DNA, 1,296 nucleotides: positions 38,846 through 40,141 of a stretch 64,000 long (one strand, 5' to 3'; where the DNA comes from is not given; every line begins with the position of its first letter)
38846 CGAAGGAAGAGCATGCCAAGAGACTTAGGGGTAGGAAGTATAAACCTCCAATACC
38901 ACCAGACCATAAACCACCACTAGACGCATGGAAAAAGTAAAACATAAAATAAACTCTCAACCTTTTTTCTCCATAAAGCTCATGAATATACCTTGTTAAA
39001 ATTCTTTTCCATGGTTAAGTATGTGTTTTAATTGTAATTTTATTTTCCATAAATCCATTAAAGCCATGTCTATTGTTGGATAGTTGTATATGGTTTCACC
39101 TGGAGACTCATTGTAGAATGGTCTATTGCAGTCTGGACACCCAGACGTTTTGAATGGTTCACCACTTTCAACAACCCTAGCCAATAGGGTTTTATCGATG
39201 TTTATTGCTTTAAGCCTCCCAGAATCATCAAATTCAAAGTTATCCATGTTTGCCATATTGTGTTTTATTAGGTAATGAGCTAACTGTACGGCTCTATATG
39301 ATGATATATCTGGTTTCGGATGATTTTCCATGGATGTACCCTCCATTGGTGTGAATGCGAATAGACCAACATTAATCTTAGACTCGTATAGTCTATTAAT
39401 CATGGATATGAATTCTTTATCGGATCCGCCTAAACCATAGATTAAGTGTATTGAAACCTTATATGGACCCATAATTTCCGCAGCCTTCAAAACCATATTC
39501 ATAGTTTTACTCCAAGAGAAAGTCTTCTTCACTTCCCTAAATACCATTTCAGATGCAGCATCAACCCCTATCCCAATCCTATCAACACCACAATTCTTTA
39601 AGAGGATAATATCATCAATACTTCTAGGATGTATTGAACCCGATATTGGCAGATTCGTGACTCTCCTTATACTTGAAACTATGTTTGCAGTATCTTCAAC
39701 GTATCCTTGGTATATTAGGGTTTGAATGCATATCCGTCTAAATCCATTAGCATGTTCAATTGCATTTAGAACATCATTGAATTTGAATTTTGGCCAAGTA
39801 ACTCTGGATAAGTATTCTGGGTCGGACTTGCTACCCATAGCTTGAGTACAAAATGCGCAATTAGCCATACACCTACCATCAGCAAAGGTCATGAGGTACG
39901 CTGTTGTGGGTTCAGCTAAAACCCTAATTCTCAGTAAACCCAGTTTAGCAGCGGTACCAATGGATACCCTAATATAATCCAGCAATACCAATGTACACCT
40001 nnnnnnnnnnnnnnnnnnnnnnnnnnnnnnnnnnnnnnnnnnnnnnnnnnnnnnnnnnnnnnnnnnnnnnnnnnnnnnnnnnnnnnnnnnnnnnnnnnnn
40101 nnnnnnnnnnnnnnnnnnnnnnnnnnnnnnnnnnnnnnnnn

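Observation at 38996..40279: Stand-alone LplA C-terminal domain gene coupled to a BioB/LipS-like radical SAM enzyme, about 10 kb from the GcvH-like/Hdr cluster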

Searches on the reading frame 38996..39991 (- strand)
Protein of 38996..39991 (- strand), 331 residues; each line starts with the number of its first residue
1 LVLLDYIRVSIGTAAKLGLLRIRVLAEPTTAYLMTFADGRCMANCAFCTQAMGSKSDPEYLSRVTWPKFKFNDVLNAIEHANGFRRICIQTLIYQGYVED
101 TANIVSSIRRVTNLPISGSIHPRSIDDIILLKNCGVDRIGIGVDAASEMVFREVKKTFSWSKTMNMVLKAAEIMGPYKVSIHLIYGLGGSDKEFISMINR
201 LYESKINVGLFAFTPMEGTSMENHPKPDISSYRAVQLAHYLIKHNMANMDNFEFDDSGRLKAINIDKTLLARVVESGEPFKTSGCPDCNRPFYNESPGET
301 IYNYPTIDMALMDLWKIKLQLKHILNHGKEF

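Call 3: search_protein_families(library=pfam, proteins=[window:38996-39991:-], max_evalue=0.01)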
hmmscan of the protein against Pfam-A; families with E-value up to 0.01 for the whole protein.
window:38996-39991:- (331 aa): 2 families
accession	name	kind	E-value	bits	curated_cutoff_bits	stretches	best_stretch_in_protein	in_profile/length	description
PF04055.27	Radical_SAM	-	8.1e-10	39.6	29.5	1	40-200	6-165/166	Radical SAM superfamily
PF09793.14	AD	-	0.0043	17.4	23.4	1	137-180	24-70/90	Anticodon-binding domain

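Call 4: search_protein_families(library=ncbifam, proteins=[window:38996-39991:-], max_evalue=0.01)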
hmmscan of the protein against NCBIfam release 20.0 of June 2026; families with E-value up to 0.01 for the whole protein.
window:38996-39991:- (331 aa): 17 families
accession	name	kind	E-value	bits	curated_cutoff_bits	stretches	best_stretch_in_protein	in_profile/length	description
NF053743.1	LipS2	equivalog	2.6e-109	365.2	270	1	7-305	1-292/292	LipS2 family lipoyl synthase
TIGR04043.1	rSAM_MSMEG_0568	hypoth_equivalog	1.1e-12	47.6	303.7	1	102-250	182-336/354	MSMEG_0568 family radical SAM protein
TIGR00433.2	bioB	equivalog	1.6e-12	47.3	225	1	31-229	41-237/307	biotin synthase BioB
NF045502.1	variant_rSAM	domain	2.6e-08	33.2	125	1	43-240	144-352/357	radical SAM protein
NF006308.0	PRK08508.1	equivalog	6.8e-07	28.8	377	1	36-204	12-178/279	biotin synthase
TIGR03957.1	rSAM_HmdB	equivalog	1e-06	28.2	320.9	1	40-230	49-237/317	5,10-methenyltetrahydromethanopterin hydrogenase cofactor biosynthesis protein HmdB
TIGR04072.2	rSAM_ladder_B12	equivalog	1.6e-05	23.7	360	1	63-166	207-312/443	lipid biosynthesis B12-binding/radical SAM protein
TIGR02668.1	moaA_archaeal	equivalog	4.7e-05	22.5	325.25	1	99-221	71-195/303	GTP 3',8-cyclase MoaA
NF001199.0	PRK00164.2-1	equivalog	0.00017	20.9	231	1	40-217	21-191/308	GTP 3',8-cyclase MoaA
NF004911.0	PRK06267.1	equivalog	0.00027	20.2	305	1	136-232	128-223/351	hypothetical protein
TIGR02666.1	moaA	equivalog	0.00027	20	284.05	1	131-235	110-212/336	GTP 3',8-cyclase MoaA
TIGR04013.1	B12_SAM_MJ_1487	hypoth_equivalog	0.00032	19.7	251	1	129-240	259-372/382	TIGR04013 family B12-binding domain/radical SAM domain-containing protein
TIGR00538.1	hemN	equivalog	0.00033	19.6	324.95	1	111-227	135-256/454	oxygen-independent coproporphyrinogen III oxidase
TIGR04107.1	rSAM_HutW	equivalog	0.00045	19.2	400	1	131-224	147-241/419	heme anaerobic degradation radical SAM methyltransferase ChuW/HutW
NF053742.1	LipS1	equivalog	0.00053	19.7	230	1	37-232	13-202/268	LipS1 family lipoyl synthase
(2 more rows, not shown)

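Call 9: find_encoding_contigs(protein=window:38996-39991:-, flank=10000, max_places=6)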
Protein window:38996-39991:- (331 aa): 1 contig read that carries it; 1 place shown.
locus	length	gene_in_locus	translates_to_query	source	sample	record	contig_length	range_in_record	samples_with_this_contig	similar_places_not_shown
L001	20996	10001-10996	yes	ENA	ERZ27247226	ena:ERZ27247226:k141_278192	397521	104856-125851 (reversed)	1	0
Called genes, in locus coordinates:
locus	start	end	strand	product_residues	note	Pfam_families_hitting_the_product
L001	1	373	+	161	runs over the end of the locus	PF00037:Fer4 (faint), PF12797:Fer4_2 (faint), PF12837:Fer4_6 (faint), PF12838:Fer4_7 (faint), PF14697:Fer4_21 (faint), PF13187:Fer4_9 (weak), PF13237:Fer4_10 (weak), PF13247:Fer4_11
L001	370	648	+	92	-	-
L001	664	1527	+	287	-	PF02754:CCG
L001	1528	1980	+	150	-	PF01058:Oxidored_q6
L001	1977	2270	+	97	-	-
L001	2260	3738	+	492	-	PF00361:Proton_antipo_M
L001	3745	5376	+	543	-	PF00329:Complex1_30kDa, PF00374:NiFeSe_Hases, PF00346:Complex1_49kDa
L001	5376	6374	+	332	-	PF00146:NADHdh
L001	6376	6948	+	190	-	PF00037:Fer4 (weak), PF12797:Fer4_2 (weak), PF12837:Fer4_6 (weak), PF13237:Fer4_10, PF14697:Fer4_21, PF12838:Fer4_7, PF13187:Fer4_9, PF00037:Fer4, +2 more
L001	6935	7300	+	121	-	-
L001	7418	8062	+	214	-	-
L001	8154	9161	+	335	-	PF01738:DLH (faint), PF02129:Peptidase_S15 (weak), PF20434:BD-FAE, PF00326:Peptidase_S9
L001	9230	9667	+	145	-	PF02566:OsmC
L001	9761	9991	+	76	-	PF10437:Lip_prot_lig_C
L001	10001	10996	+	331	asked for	PF04055:Radical_SAM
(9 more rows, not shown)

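Call 11: find_homologous_proteins(query=window:38996-39991:-, max_evalue=1e-10)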
Query window:38996-39991:- (331 aa): 4290 proteins with E <= 1e-10 among 5198 candidates; the best 120 are listed.
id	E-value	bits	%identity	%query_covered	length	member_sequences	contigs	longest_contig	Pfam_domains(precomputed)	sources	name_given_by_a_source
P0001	2.1e-218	742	98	100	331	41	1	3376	PF04055.28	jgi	-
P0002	7.2e-189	645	85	98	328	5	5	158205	PF04055.28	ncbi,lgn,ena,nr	ncbi:MAG: radical SAM protein [archaeon GBS-70-058]|nr:radical SAM protein [Candidatus Culexarchaeum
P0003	2.9e-144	498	66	98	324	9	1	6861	PF04055.28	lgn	-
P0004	1.5e-142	492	65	98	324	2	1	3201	PF04055.28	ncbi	ncbi:MAG: radical SAM protein [Candidatus Methanomethylicia archaeon]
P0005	1.2e-140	486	63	98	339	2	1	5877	PF04055.28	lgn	-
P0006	2.9e-136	472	64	98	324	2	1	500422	PF04055.28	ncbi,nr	ncbi:MAG: radical SAM protein [Candidatus Methanomethylicia archaeon]|nr:radical SAM protein [Candid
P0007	7.2e-118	411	54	97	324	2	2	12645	PF04055.28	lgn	-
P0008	1.4e-114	400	54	97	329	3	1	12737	PF04055.28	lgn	-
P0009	1.7e-114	400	55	98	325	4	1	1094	PF04055.28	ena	-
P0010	1.5e-113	397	53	97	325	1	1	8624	PF04055.28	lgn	-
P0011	1.9e-113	397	53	98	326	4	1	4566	PF04055.28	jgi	-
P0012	6.5e-113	395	52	97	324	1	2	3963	PF04055.28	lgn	-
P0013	5.1e-108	379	52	98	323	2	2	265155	PF04055.28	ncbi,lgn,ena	-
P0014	7.4e-108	378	51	98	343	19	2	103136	PF04055.28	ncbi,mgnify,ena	mgnify:CR=1 FL=1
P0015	1.5e-103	364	52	90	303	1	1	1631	PF04055.28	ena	-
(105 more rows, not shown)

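Call 18: find_related_loci(query=A1, collection=genome_contigs, flank=10000)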
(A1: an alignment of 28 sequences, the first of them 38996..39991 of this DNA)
Query A1 (331 aa) in genome_contigs; peptide patterns used: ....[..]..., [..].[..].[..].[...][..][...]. (x = any residue, [..] = any of these).
600 stretches matched a pattern (row limit reached: there are more); 591 encode a relative of the query (tblastn E <= 1e-3); the best 80 are kept; 80 distinct loci.
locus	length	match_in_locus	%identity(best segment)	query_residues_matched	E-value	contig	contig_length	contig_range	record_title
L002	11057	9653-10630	85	2-327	0e+0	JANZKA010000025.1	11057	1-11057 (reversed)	MAG: Candidatus Culexarchaeum nevadense isolate GBS-70-058 Ga0197143_1003242, whole genome shotgun sequence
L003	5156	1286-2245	54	3-322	7e-121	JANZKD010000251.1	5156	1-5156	MAG: Candidatus Culexmicrobium profundum isolate GB-1867-035 Ga0190363_1008345, whole genome shotgun sequence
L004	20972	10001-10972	52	3-327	2e-115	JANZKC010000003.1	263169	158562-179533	MAG: Candidatus Culexmicrobium cathedralense isolate GB-1867-005 Ga0190363_1000004, whole genome shotgun sequence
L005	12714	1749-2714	52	3-325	1e-110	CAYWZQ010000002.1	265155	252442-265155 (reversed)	MAG TPA_asm: uncultured Nitrososphaerota archaeon isolate SRP141552_co1_135 genome assembly, contig: NODE_7_length_26515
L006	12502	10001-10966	48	7-321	2e-97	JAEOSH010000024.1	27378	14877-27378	MAG: Candidatus Baldrarchaeum yapensis isolate Yap30.bin9.72 contig_199, whole genome shotgun sequence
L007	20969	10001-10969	46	7-322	2e-94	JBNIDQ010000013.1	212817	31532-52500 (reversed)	MAG: Candidatus Bathyarchaeia archaeon isolate Bathy6-F112_MillA Bathy112V4_scaffold5, whole genome shotgun sequence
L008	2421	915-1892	47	3-321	8e-95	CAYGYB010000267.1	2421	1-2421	MAG TPA_asm: uncultured Candidatus Bathyarchaeia archaeon isolate ERP119294_co3_18 genome assembly, contig: NODE_71375_l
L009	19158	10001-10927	47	4-305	1e-90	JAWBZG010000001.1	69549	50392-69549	MAG: Candidatus Bathyarchaeia archaeon isolate JZ-1_201901_bins_53 JZ-1_201901_bins_53_scaffold_1, whole genome shotgun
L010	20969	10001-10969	43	7-322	7e-90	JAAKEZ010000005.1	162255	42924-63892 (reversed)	Candidatus Bathyarchaeota archaeon A05DMB-2 NODE_70_length_162255_cov_9.720074, whole genome shotgun sequence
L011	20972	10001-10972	46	7-325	5e-90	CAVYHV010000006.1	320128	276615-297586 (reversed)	MAG: Candidatus Bathyarchaeota archaeon isolate MFD03726.bin.1.202 genome assembly, contig: contig_18704, whole genome s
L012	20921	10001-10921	47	7-305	5e-90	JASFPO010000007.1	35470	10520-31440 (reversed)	MAG: Candidatus Bathyarchaeota archaeon isolate D0819M58metaG_Bin_753 D0819M58metaG_FD_scaffold_46_c1, whole genome shot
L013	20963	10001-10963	46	7-321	3e-88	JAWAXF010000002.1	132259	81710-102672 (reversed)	MAG: Candidatus Bathyarchaeia archaeon isolate ZZQ_201803_bins_101 ZZQ_201803_bins_101_scaffold_2, whole genome shotgun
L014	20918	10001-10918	42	3-305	7e-88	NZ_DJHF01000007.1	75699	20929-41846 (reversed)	MAG: Acetomicrobium sp. UBA5826 UBA5826_contig_399, whole genome shotgun sequence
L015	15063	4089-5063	45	7-322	2e-87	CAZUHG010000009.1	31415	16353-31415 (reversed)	MAG TPA_asm: uncultured Candidatus Bathyarchaeia archaeon isolate binchicken_co43_171 genome assembly, contig: NODE_2276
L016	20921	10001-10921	44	7-305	8e-88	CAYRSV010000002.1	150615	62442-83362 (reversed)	MAG TPA_asm: uncultured Candidatus Bathyarchaeia archaeon isolate binchicken_co43_159 genome assembly, contig: NODE_57_l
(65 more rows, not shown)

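Call 26: search_protein_families(library=ncbifam, proteins=[L004:10978-11739:+, L004:11743-12594:+, L004:9719-10000:+, L004:10001-10981:+], max_evalue=0.000001)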
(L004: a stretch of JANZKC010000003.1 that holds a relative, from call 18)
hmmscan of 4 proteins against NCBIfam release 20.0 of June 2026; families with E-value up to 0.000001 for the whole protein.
L004:10978-11739:+ (253 aa): 4 families
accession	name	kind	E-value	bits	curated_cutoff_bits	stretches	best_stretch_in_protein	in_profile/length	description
NF053750.1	LplA_large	exception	4.7e-83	278.4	480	1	17-252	13-247/248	lipoate-protein ligase large subunit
TIGR00545.2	lipoyltrans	equivalog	1.8e-60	204.6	280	1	7-251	4-240/328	lipoate--protein ligase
NF053751.1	LplAB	exception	5.2e-51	173.7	550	1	3-250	99-344/348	lipoate-protein ligase LplAB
NF053790.1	LplA_LipA_fuse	exception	1.9e-36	125.8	800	1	41-250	39-234/606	bifunctional lipoate--protein ligase/lipoyl synthase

L004:11743-12594:+ (283 aa): 3 families
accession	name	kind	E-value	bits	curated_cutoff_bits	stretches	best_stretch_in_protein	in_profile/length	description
NF053742.1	LipS1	equivalog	5.3e-72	242.6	230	1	6-257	2-248/268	LipS1 family lipoyl synthase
TIGR00433.2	bioB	equivalog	1.6e-14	53.8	225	1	16-229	46-260/307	biotin synthase BioB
TIGR02495.1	NrdG2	equivalog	3.7e-08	32.9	131.15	1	17-153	22-157/193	anaerobic ribonucleoside-triphosphate reductase activating protein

L004:9719-10000:+ (93 aa): 3 families
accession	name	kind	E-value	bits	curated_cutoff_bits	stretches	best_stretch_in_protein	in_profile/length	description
NF053749.1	LplB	equivalog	3.7e-21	75.1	65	1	8-89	6-86/86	lipoate-protein ligase small subunit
NF053751.1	LplAB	exception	6.4e-09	35.3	550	1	9-55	8-54/348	lipoate-protein ligase LplAB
TIGR00545.2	lipoyltrans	equivalog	1.8e-07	30.4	280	1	11-85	257-327/328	lipoate--protein ligase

L004:10001-10981:+ (326 aa): 4 families
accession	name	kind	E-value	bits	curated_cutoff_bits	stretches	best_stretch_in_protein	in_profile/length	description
NF053743.1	LipS2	equivalog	7.6e-109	363.7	270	1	5-302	1-292/292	LipS2 family lipoyl synthase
TIGR04043.1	rSAM_MSMEG_0568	hypoth_equivalog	6.5e-15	55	303.7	1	100-233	182-319/354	MSMEG_0568 family radical SAM protein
NF045502.1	variant_rSAM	domain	8.7e-15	54.5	125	1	42-241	145-355/357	radical SAM protein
TIGR00433.2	bioB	equivalog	2.1e-11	43.6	225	1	29-230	41-240/307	biotin synthase BioB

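Call 28: find_encoding_contigs(protein=P0006, flank=10000, max_places=3)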
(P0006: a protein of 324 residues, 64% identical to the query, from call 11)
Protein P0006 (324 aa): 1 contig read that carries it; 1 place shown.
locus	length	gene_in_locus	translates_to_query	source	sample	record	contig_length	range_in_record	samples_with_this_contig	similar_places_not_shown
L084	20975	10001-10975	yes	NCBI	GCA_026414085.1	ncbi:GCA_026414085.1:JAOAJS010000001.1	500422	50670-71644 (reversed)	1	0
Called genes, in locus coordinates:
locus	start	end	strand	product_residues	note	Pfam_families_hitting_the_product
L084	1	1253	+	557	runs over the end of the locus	PF00890:FAD_binding_2, PF01266:DAO (faint)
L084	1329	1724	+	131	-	PF01597:GCV_H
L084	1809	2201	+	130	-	PF14697:Fer4_21 (faint), PF12837:Fer4_6 (faint), PF13237:Fer4_10 (weak), PF13247:Fer4_11, PF12838:Fer4_7 (weak)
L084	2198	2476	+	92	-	-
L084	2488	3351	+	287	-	PF02754:CCG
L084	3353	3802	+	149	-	PF01058:Oxidored_q6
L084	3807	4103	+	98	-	-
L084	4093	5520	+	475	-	PF00361:Proton_antipo_M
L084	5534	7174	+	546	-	PF00329:Complex1_30kDa, PF00374:NiFeSe_Hases, PF00346:Complex1_49kDa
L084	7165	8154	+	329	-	PF00146:NADHdh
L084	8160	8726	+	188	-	PF13183:Fer4_8 (faint), PF12837:Fer4_6 (faint), PF13237:Fer4_10 (weak), PF12838:Fer4_7, PF13187:Fer4_9, PF13484:Fer4_16 (faint), PF14697:Fer4_21, PF00037:Fer4 (weak)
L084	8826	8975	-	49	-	-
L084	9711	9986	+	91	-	PF10437:Lip_prot_lig_C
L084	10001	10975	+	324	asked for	PF04055:Radical_SAM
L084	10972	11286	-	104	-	-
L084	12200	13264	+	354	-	PF05167:DUF711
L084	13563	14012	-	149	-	PF21473:OB_Ssb-like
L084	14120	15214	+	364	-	PF01321:Creatinase_N, PF00557:Peptidase_M24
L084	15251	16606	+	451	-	PF01546:Peptidase_M20, PF07687:M20_dimer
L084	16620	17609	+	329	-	PF04909:Amidohydro_2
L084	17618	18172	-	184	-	PF01613:Flavin_Reduct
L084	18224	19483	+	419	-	PF10509:GalKase_gal_bdg, PF00288:GHMP_kinases_N, PF08544:GHMP_kinases_C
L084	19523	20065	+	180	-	PF00881:Nitroreductase, PF14512:TM1586_NiRdase (weak), PF00881:Nitroreductase, PF14512:TM1586_NiRdase (weak)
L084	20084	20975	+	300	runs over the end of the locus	PF14505:DUF4438, PF20999:DUF4438_C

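Call 29: find_encoding_contigs(protein=P0014, flank=10000, max_places=3)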
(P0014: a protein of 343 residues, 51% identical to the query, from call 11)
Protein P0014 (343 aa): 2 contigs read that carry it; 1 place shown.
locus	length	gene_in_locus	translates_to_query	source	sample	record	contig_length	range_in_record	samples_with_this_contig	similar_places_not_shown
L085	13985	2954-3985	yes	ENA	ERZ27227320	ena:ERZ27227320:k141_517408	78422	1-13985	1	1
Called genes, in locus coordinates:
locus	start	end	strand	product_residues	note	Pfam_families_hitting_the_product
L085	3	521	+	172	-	?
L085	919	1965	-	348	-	PF00155:Aminotran_1_2, PF01212:Beta_elim_lyase, PF01041:DegT_DnrJ_EryC1, PF01053:Cys_Met_Meta_PP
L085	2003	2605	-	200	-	PF06197:DUF998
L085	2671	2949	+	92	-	PF10437:Lip_prot_lig_C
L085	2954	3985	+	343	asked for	PF04055:Radical_SAM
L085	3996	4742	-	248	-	PF04909:Amidohydro_2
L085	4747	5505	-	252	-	PF04909:Amidohydro_2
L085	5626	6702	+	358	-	PF00266:Aminotran_5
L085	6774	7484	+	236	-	PF21948:LplA-B_cat, PF03099:BPL_LplA_LipB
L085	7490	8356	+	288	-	PF04055:Radical_SAM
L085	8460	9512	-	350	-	PF01226:Form_Nir_trans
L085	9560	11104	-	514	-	PF02885:Glycos_trans_3N, PF00591:Glycos_transf_3, PF07831:PYNP_C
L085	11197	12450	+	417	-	PF02788:RuBisCO_large_N, PF00016:RuBisCO_large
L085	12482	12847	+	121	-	-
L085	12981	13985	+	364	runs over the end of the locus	PF01321:Creatinase_N, PF00557:Peptidase_M24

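Call 31: search_solved_structures(query=A1, max_evalue=0.001)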
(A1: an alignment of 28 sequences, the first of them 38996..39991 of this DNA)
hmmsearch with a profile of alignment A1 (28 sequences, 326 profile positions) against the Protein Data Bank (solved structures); distinct sequences matched with E-value up to 0.001: 7.
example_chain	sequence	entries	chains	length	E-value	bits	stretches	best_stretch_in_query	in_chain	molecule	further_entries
8vdw_A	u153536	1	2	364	1.4e-10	44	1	34-248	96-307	Biotin synthase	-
8vcw_A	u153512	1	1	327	5.2e-09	38.8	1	35-242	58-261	Biotin synthase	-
6y1x_A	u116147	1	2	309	6.2e-07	32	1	37-261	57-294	Radical SAM domain protein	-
1r30_A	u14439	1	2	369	1.8e-06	30.5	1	30-250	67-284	Biotin synthase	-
1tv7_A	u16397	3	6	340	0.00011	24.6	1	38-215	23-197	Molybdenum cofactor biosynthesis protein A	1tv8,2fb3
2fb2_A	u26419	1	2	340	0.00011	24.6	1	38-215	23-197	Molybdenum cofactor biosynthesis protein A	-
4rtb_A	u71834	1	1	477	0.00035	23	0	33-201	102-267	HydG protein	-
